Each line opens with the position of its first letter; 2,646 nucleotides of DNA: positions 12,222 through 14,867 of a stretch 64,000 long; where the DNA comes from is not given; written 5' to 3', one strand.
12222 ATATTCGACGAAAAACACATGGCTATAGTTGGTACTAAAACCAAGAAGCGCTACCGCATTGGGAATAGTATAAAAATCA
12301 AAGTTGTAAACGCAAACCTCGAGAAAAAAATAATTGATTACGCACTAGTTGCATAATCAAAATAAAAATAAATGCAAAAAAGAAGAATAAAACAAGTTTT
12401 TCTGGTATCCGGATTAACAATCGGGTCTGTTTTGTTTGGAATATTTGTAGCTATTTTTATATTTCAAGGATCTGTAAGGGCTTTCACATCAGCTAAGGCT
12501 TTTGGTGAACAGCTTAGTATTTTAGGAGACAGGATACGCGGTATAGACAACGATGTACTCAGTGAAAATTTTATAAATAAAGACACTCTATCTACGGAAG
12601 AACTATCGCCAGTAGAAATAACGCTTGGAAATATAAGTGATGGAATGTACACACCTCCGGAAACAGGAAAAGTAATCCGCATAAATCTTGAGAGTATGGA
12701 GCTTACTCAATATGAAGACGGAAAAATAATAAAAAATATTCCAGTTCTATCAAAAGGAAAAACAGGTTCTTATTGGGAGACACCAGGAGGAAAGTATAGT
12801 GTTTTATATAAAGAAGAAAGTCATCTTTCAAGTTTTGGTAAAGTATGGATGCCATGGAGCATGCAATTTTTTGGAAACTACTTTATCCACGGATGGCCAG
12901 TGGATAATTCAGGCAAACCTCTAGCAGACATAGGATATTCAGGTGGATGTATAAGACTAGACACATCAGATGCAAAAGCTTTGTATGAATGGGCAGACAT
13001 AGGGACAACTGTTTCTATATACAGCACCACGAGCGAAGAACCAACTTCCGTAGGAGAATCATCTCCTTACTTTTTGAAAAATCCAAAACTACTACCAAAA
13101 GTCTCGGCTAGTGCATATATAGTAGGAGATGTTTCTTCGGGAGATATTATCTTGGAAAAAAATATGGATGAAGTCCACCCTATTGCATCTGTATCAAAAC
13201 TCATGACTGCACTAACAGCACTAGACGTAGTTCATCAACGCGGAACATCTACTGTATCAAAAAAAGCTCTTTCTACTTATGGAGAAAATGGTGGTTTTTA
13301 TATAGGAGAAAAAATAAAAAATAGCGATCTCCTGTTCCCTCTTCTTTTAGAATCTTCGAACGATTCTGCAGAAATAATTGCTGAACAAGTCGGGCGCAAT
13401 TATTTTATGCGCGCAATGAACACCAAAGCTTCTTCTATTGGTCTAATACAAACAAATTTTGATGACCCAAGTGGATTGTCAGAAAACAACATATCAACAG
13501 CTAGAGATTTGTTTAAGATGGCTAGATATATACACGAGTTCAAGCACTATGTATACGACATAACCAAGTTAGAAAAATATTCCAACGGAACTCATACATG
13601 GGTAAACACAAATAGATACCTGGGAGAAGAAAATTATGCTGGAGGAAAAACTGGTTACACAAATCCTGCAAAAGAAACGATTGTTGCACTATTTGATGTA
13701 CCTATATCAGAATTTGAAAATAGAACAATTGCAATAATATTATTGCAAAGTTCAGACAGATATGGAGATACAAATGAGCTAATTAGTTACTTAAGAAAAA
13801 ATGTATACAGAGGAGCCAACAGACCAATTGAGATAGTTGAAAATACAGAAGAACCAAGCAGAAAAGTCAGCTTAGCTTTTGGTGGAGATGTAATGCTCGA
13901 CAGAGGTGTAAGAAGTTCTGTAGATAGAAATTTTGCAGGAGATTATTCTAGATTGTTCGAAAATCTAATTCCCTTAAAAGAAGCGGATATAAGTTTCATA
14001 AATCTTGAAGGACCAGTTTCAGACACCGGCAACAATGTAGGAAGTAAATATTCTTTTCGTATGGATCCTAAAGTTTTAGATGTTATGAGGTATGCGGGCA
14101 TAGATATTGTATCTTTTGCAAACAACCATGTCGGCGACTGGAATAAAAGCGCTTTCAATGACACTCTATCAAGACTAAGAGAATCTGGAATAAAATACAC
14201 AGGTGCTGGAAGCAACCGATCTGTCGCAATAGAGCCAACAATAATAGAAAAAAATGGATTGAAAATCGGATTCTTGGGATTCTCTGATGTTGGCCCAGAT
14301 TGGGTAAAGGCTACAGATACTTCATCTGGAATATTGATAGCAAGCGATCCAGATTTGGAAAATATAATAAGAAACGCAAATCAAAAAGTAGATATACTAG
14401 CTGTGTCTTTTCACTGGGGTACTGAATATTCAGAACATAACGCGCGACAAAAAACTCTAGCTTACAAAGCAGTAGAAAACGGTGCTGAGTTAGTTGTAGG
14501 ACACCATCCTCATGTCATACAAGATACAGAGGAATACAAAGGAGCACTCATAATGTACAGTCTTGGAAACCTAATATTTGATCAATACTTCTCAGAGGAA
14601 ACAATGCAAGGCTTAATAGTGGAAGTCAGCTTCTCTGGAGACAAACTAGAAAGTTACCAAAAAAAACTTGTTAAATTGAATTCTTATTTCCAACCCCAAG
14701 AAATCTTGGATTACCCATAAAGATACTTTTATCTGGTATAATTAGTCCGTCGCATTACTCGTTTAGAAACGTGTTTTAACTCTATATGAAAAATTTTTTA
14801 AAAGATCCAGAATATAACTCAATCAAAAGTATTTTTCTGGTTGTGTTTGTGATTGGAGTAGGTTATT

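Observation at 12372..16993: Cell-wall remodelling pair: LDT + DD-carboxypeptidase + CapA tri-domain fusion, next to a membrane-anchored GH-A-like hydrolase with Ig domain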

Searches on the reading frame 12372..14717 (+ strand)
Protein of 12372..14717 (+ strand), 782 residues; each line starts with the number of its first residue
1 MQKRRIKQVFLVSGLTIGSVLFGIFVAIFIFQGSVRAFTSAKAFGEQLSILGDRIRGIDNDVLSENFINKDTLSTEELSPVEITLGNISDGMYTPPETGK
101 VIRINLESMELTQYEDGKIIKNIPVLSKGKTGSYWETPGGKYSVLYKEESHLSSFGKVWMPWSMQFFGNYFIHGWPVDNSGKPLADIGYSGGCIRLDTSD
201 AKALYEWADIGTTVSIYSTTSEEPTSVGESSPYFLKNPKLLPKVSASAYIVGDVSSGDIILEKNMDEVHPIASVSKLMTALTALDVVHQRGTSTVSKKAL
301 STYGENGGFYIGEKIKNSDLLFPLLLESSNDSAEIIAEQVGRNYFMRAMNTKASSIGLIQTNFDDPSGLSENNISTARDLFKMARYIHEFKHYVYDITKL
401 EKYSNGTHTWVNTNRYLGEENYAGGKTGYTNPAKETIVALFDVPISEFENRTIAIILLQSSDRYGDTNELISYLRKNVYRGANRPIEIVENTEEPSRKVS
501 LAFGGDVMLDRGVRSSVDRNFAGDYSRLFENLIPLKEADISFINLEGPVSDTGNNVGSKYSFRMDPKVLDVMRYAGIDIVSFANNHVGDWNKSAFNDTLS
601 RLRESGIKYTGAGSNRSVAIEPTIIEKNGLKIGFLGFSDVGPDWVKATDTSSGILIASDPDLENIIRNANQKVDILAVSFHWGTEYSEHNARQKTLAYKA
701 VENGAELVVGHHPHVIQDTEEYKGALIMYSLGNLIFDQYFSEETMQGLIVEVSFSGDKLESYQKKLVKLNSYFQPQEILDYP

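Call 3: search_protein_families(library=pfam, proteins=[window:12372-14717:+], max_evalue=0.1)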
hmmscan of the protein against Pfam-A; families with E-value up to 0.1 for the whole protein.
window:12372-14717:+ (782 aa): 6 families
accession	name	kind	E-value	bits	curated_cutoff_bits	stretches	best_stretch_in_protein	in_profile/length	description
PF09587.15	PGA_cap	-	4.9e-67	226.5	27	1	501-738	2-255/255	Bacterial capsule synthesis protein PGA_cap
PF00768.25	Peptidase_S11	-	5.3e-37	128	27.6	1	242-439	8-221/239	D-alanyl-D-alanine carboxypeptidase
PF03734.19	YkuD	-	1.9e-17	64.7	23.4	1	100-216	2-146/146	L,D-transpeptidase catalytic domain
PF13354.11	Beta-lactamase2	-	1.5e-05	24.9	22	1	252-429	5-189/214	Beta-lactamase enzyme family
PF02113.21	Peptidase_S13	-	0.00014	21.2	22.8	1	245-287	17-59/444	D-Ala-D-Ala carboxypeptidase 3 (S13) family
PF00144.29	Beta-lactamase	-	0.016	14.8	27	1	265-289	46-70/329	Beta-lactamase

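Call 4: search_protein_families(library=ncbifam, proteins=[window:12372-14717:+], max_evalue=0.1)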
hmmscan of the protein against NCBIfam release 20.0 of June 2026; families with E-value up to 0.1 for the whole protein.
window:12372-14717:+ (782 aa): 15 families
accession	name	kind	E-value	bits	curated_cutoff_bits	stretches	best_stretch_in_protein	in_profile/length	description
NF008668.0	PRK11669.1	equivalog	1.1e-27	97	294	1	244-485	42-287/316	D-alanyl-D-alanine endopeptidase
NF038314.1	epimerase_MslH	equivalog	8.5e-18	63.9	700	2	653-736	227-317/439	lasso peptide C-terminal Trp epimerase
NF007445.0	PRK10001.1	equivalog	2.2e-12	46.5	765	1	242-463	35-268/400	serine-type D-Ala-D-Ala carboxypeptidase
NF008489.0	PRK11397.1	equivalog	5.7e-11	41.8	610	1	241-461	32-264/389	serine-type D-Ala-D-Ala carboxypeptidase DacD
NF008059.0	PRK10793.1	equivalog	2.4e-10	39.7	694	1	241-439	41-255/403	D-alanyl-D-alanine carboxypeptidase DacA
NF038258.2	PBP4_Staph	exception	2.9e-10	39.5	500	1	223-376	22-181/366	penicillin-binding protein PBP4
NF004785.0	PRK06132.1-2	subfamily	5.7e-08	32.4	169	1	95-227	58-181/353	hypothetical protein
NF038273.1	strep_PBP3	exception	2.2e-07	30.2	490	1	243-374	25-181/407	D-alanyl-D-alanine carboxypeptidase PBP3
NF009120.0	PRK12472.1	subfamily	2.4e-06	26.6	369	1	104-230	58-175/508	hypothetical protein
NF004787.0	PRK06132.1-4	equivalog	9.1e-06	24.7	409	1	104-229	62-179/347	hypothetical protein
NF004786.0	PRK06132.1-3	equivalog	1.6e-05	23.9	329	1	108-216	37-138/418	hypothetical protein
NF000471.1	vanY_of_D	exception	1.8e-05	24.2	625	1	244-417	97-291/354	transpeptidase-like D-Ala-D-Ala carboxypeptidase VanY-D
NF008322.0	PRK11113.1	equivalog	3.8e-05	22.4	527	0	239-284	28-73/477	serine-type D-Ala-D-Ala carboxypeptidase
NF047955.1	TransPepLdtE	equivalog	0.0027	16.9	480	1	168-217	188-233/322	L,D-transpeptidase LdtE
NF033103.1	bla_class_A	equivalog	0.015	14.5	200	1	256-383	22-158/257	class A beta-lactamase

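Call 5: find_homologous_proteins(query=window:12372-14717:+)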
Query window:12372-14717:+ (782 aa): 1806 proteins with E <= 0.001 among 8000 candidates; the best 120 are listed.
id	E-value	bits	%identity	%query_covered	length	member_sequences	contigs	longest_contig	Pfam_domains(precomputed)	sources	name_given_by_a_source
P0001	0.0e+0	1615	90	100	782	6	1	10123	PF09587.16,PF03734.20,PF00768.26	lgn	-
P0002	0.0e+0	1486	82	100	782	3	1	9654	PF09587.16,PF13354.13,PF03734.20,PF00768.26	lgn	-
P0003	0.0e+0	1163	65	99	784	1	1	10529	PF09587.16,PF03734.20,PF00768.26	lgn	-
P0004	0.0e+0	1081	60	99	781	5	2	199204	PF09587.16,PF03734.20,PF00768.26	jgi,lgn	jgi:poly-gamma-glutamate synthesis protein (capsule biosynthesis protein)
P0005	7.0e-271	919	55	98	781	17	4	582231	PF09587.16,PF13354.13,PF03734.20,PF00768.26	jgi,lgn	jgi:poly-gamma-glutamate synthesis protein (capsule biosynthesis protein)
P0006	1.5e-264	898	53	99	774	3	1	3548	PF09587.16,PF03734.20,PF00768.26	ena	-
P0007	1.2e-263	895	53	99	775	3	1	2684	PF09587.16,PF13354.13,PF03734.20,PF00768.26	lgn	-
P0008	7.2e-263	892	52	99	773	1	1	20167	PF09587.16,PF13354.13,PF03734.20,PF00768.26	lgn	-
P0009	1.4e-260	885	55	90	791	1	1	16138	PF09587.16,PF03734.20,PF00768.26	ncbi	-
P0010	6.1e-260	883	51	100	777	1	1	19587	PF09587.16,PF03734.20,PF00768.26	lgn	-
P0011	1.6e-258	878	55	90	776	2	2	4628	PF09587.16,PF13354.13,PF03734.20,PF00768.26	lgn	-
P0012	1.7e-258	878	55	91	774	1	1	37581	PF09587.16,PF03734.20,PF00768.26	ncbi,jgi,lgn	ncbi:MAG: CapA family protein [Candidatus Paceibacterota bacterium]|jgi:poly-gamma-glutamate synthes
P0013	2.0e-258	878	53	97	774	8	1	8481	PF09587.16,PF13354.13,PF03734.20,PF00768.26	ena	-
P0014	3.6e-255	867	52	97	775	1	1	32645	PF09587.16,PF13354.13,PF02113.21,PF03734.20,PF00768.26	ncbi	-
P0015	8.3e-243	826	49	100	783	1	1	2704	PF09587.16,PF13354.13,PF02113.21,PF03734.20,PF00768.26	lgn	-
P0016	6.0e-242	823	49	97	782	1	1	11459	PF09587.16,PF13354.13,PF03734.20,PF00768.26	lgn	-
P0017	1.8e-240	818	49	99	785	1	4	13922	PF09587.16,PF13354.13,PF03734.20,PF00768.26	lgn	-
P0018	1.9e-239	815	51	91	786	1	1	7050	PF09587.16,PF13354.13,PF02113.21,PF03734.20,PF00768.26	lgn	-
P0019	2.0e-238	812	52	90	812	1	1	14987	PF09587.16,PF13354.13,PF02113.21,PF03734.20,PF00768.26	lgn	-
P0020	2.4e-236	805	50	94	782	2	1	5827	PF09587.16,PF13354.13,PF03734.20,PF00768.26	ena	-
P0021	3.3e-230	784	51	91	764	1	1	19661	PF09587.16,PF13354.13,PF03734.20,PF00768.26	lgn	-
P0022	1.7e-224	765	50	95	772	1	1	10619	PF09587.16,PF13354.13,PF02113.21,PF03734.20,PF00768.26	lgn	-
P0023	3.1e-224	765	49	97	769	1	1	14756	PF09587.16,PF13354.13,PF02113.21,PF03734.20,PF00768.26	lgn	-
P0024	8.6e-223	760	50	89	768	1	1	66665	PF09587.16,PF13354.13,PF03734.20,PF00768.26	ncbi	-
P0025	1.8e-221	755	50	89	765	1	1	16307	PF09587.16,PF13354.13,PF03734.20,PF00768.26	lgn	-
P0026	3.0e-221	755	50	89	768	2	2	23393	PF09587.16,PF13354.13,PF03734.20,PF00768.26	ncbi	-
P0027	3.4e-220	751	49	89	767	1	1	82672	PF09587.16,PF13354.13,PF03734.20,PF00768.26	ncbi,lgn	-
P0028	3.2e-219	748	49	89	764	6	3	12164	PF09587.16,PF13354.13,PF03734.20,PF00768.26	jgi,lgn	jgi:D-alanyl-D-alanine carboxypeptidase/poly-gamma-glutamate capsule biosynthesis protein CapA/YwtB 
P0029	4.6e-219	747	50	89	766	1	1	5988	PF09587.16,PF13354.13,PF03734.20,PF00768.26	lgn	-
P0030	6.2e-219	747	50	89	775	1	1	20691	PF09587.16,PF13354.13,PF02113.21,PF03734.20,PF00768.26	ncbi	-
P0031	2.7e-218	745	47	94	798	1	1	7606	PF09587.16,PF13354.13,PF02113.21,PF03734.20,PF00768.26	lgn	-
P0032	8.6e-218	743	49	89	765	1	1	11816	PF09587.16,PF13354.13,PF03734.20,PF00768.26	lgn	-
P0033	3.2e-217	741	49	89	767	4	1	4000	PF09587.16,PF13354.13,PF03734.20,PF00768.26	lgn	-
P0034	4.7e-217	741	50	90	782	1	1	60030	PF09587.16,PF13354.13,PF02113.21,PF03734.20,PF00768.26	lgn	-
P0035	1.5e-215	736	46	97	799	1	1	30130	PF09587.16,PF13354.13,PF03734.20,PF00768.26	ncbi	-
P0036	6.4e-215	734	49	89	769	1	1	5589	PF09587.16,PF13354.13,PF03734.20,PF00768.26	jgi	jgi:D-alanyl-D-alanine carboxypeptidase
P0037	1.6e-214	732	47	91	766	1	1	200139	PF09587.16,PF13354.13,PF03734.20,PF00768.26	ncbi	-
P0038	2.0e-214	732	47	91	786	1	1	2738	PF09587.16,PF13354.13,PF02113.21,PF03734.20,PF00768.26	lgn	-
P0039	3.3e-214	731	48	89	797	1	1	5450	PF09587.16,PF13354.13,PF03734.20,PF00768.26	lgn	-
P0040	4.1e-214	731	48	90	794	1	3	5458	PF09587.16,PF13354.13,PF03734.20,PF00768.26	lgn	-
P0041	2.2e-213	729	48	89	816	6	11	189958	PF09587.16,PF13354.13,PF03734.20,PF00768.26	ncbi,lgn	-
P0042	2.2e-213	729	47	88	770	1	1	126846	PF09587.16,PF13354.13,PF03734.20,PF00768.26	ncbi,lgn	-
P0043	4.5e-213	728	48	91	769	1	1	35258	PF09587.16,PF13354.13,PF02113.21,PF03734.20,PF00768.26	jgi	jgi:D-alanyl-D-alanine carboxypeptidase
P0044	1.3e-212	726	49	89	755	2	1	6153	PF09587.16,PF13354.13,PF03734.20,PF00768.26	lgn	-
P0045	8.3e-212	723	45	97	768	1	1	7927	PF09587.16,PF13354.13,PF03734.20,PF00768.26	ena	-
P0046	7.5e-211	720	46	91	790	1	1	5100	PF09587.16,PF13354.13,PF02113.21,PF03734.20,PF00768.26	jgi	jgi:D-alanyl-D-alanine carboxypeptidase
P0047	4.2e-210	718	48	91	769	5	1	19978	PF09587.16,PF13354.13,PF02113.21,PF03734.20,PF00768.26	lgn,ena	-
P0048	9.9e-210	717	47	89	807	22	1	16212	PF09587.16,PF13354.13,PF03734.20,PF00768.26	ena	-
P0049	5.8e-208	711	47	87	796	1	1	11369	PF09587.16,PF13354.13,PF02113.21,PF03734.20,PF00768.26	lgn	-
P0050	3.5e-206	705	47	89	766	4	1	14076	PF09587.16,PF13354.13,PF02113.21,PF03734.20,PF00768.26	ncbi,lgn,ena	-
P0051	6.6e-206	704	48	87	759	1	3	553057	PF09587.16,PF13354.13,PF03734.20,PF00768.26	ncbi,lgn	-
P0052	8.2e-206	704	54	70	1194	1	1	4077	PF09587.16,PF13354.13,PF02557.23,PF00768.26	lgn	-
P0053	1.2e-204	700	47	90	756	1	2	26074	PF09587.16,PF13354.13,PF03734.20,PF00768.26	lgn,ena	-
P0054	2.1e-204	699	48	89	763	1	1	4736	PF09587.16,PF03734.20,PF00768.26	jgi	jgi:poly-gamma-glutamate synthesis protein (capsule biosynthesis protein)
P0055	8.4e-204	697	47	89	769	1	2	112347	PF09587.16,PF13354.13,PF03734.20,PF00768.26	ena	-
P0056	1.0e-203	697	47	87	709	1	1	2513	PF09587.16,PF13354.13,PF03734.20,PF00768.26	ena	-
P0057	1.9e-202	692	45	97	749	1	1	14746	PF09587.16,PF13354.13,PF03734.20,PF00768.26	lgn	-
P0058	5.9e-202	691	45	90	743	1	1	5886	PF09587.16,PF13354.13,PF03734.20,PF00768.26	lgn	-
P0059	7.3e-201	687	48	87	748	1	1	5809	PF09587.16,PF13354.13,PF03734.20,PF00768.26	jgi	jgi:D-alanyl-D-alanine carboxypeptidase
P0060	1.2e-200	687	53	70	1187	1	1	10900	PF09587.16,PF13354.13,PF02557.23,PF02113.21,PF00768.26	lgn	-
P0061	2.2e-200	686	47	87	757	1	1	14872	PF09587.16,PF13354.13,PF03734.20,PF00768.26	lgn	-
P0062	2.8e-200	685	45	90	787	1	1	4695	PF09587.16,PF13354.13,PF02113.21,PF03734.20,PF00768.26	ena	-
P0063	5.5e-200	684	47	87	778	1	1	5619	PF09587.16,PF13354.13,PF03734.20,PF00768.26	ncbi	-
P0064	4.9e-199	681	54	69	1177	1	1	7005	PF09587.16,PF13354.13,PF02557.23,PF02113.21,PF00768.26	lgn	-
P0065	6.2e-199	681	54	69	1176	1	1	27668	PF09587.16,PF13354.13,PF02557.23,PF00768.26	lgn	-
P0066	8.7e-199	680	46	88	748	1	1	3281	PF09587.16,PF13354.13,PF03734.20,PF00768.26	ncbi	-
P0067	1.9e-198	679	52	70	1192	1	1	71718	PF09587.16,PF13354.13,PF02557.23,PF02113.21,PF00768.26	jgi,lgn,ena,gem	-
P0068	7.6e-198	677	46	87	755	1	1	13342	PF09587.16,PF13354.13,PF03734.20,PF00768.26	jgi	jgi:poly-gamma-glutamate synthesis protein (capsule biosynthesis protein)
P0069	4.1e-197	675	47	87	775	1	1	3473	PF09587.16,PF13354.13,PF03734.20,PF00768.26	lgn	-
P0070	4.6e-196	671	48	87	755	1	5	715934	PF09587.16,PF13354.13,PF03734.20,PF00768.26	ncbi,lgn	-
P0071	2.8e-194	666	51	70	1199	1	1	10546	PF09587.16,PF13354.13,PF02557.23,PF00768.26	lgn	-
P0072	6.1e-194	664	46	88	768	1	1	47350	PF09587.16,PF13354.13,PF03734.20,PF00768.26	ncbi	ncbi:MAG: CapA family protein [Patescibacteria group bacterium]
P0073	9.9e-194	664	53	69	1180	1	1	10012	PF09587.16,PF13354.13,PF02557.23,PF02113.21,PF00768.26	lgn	-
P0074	2.0e-193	663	53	69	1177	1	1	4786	PF09587.16,PF13354.13,PF02557.23,PF00768.26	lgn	-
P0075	1.1e-192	660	45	93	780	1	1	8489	PF09587.16,PF13354.13,PF03734.20,PF00768.26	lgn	-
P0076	2.2e-192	659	43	97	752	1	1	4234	PF09587.16,PF13354.13,PF02113.21,PF03734.20,PF00768.26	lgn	-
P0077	2.3e-192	659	53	73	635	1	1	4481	PF09587.16,PF13354.13,PF00768.26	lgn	-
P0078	3.2e-192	659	52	70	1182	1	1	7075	PF09587.16,PF13354.13,PF02557.23,PF02113.21,PF00768.26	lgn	-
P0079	1.6e-190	653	55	71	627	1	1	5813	PF09587.16,PF13354.13,PF00768.26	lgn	-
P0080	1.6e-190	653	53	71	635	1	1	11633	PF09587.16,PF13354.13,PF00768.26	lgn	-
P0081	1.7e-190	653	47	89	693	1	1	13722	PF09587.16,PF13354.13,PF02113.21,PF03734.20,PF00768.26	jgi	-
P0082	2.8e-189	649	45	87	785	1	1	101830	PF09587.16,PF13354.13,PF03734.20,PF00768.26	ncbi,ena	-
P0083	2.3e-188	646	46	88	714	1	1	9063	PF09587.16,PF03734.20,PF00768.26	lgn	-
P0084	2.4e-188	646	45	87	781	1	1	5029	PF09587.16,PF13354.13,PF03734.20,PF00768.26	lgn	-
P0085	3.8e-188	645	53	73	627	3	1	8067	PF09587.16,PF13354.13,PF00768.26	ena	-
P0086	4.0e-188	645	43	93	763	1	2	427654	PF09587.16,PF13354.13,PF03734.20,PF00768.26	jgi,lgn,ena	-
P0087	5.2e-188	645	44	87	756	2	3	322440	PF09587.16,PF13354.13,PF03734.20,PF00768.26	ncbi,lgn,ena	ncbi:MAG: CapA family protein [Patescibacteria group bacterium]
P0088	1.2e-187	644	54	70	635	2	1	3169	PF09587.16,PF00768.26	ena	-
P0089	3.6e-187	642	53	72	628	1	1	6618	PF09587.16,PF13354.13,PF00768.26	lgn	-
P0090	6.6e-187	641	55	70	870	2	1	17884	PF09587.16,PF13354.13,PF02557.23,PF02113.21,PF00768.26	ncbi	-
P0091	1.0e-186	641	44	87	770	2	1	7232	PF09587.16,PF13354.13,PF03734.20,PF00768.26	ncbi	-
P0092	1.2e-186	640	53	72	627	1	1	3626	PF09587.16,PF13354.13,PF02113.21,PF00768.26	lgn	-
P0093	2.6e-186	639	53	70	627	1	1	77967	PF09587.16,PF13354.13,PF02113.21,PF00768.26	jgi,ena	-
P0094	3.1e-186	639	54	70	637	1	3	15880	PF09587.16,PF13354.13,PF02113.21,PF00768.26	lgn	-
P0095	3.9e-186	639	53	70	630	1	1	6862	PF09587.16,PF13354.13,PF02113.21,PF00768.26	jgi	jgi:D-alanyl-D-alanine carboxypeptidase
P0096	5.5e-186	638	52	73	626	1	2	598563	PF09587.16,PF13354.13,PF00768.26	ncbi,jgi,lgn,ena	ncbi:MAG: CapA family protein [Candidatus Paceibacterota bacterium]|jgi:poly-gamma-glutamate synthes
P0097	6.6e-186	638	53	70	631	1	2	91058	PF09587.16,PF13354.13,PF00768.26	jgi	jgi:poly-gamma-glutamate synthesis protein (capsule biosynthesis protein)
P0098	9.5e-186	637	54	70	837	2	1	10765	PF09587.16,PF13354.13,PF02557.23,PF00768.26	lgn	-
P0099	9.6e-186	637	53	71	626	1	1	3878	PF09587.16,PF13354.13,PF00768.26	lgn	-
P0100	1.9e-185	636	52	70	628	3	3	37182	PF09587.16,PF13354.13,PF00768.26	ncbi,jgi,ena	-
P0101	3.5e-185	635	45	88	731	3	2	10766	PF09587.16,PF03734.20,PF00768.26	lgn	-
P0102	3.8e-185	635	55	69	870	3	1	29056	PF09587.16,PF13354.13,PF02557.23,PF02113.21,PF00768.26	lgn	-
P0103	5.6e-185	635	43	97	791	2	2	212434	PF09587.16,PF13354.13,PF02113.21,PF03734.20,PF00768.26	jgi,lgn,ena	-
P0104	5.7e-185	635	53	70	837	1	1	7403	PF09587.16,PF13354.13,PF02557.23,PF02113.21,PF00768.26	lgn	-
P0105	7.2e-185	634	45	87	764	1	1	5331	PF09587.16,PF13354.13,PF03734.20,PF00768.26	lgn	-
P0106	1.1e-184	634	52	71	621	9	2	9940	PF09587.16,PF13354.13,PF00768.26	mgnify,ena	mgnify:CR=1 FL=1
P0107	1.3e-184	634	52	72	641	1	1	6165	PF09587.16,PF13354.13,PF00768.26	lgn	-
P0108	2.0e-184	633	53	71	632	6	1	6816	PF09587.16,PF13354.13,PF00768.26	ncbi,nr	ncbi:MAG: cap protein [Patescibacteria group bacterium]|nr:cap protein [Patescibacteria group bacter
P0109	2.1e-184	633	54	70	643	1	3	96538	PF09587.16,PF13354.13,PF00768.26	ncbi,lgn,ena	ncbi:MAG: CapA family protein [Patescibacteria group bacterium]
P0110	2.5e-184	633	53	71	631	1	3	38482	PF09587.16,PF13354.13,PF00768.26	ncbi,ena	-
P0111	4.2e-184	632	54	70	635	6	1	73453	PF09587.16,PF13354.13,PF00768.26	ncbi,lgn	-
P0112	4.6e-184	632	45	87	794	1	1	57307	PF09587.16,PF13354.13,PF03734.20,PF00768.26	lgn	-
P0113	5.5e-184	631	51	73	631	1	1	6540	PF09587.16,PF13354.13,PF00768.26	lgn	-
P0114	5.6e-184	631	52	70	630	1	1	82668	PF09587.16,PF00768.26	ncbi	ncbi:MAG: CapA family protein [Patescibacteria group bacterium]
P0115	6.7e-184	631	50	76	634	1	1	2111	PF09587.16,PF13354.13,PF00768.26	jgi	jgi:poly-gamma-glutamate synthesis protein (capsule biosynthesis protein)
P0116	6.9e-184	631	53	70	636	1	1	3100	PF09587.16,PF13354.13,PF00768.26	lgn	-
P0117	9.7e-184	631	53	70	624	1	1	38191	PF09587.16,PF13354.13,PF00768.26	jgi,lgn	-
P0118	9.9e-184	631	51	73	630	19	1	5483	PF09587.16,PF13354.13,PF00768.26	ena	-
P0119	1.0e-183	631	53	72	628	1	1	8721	PF09587.16,PF13354.13,PF00768.26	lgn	-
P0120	1.1e-183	630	52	72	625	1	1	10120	PF09587.16,PF13354.13,PF00768.26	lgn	-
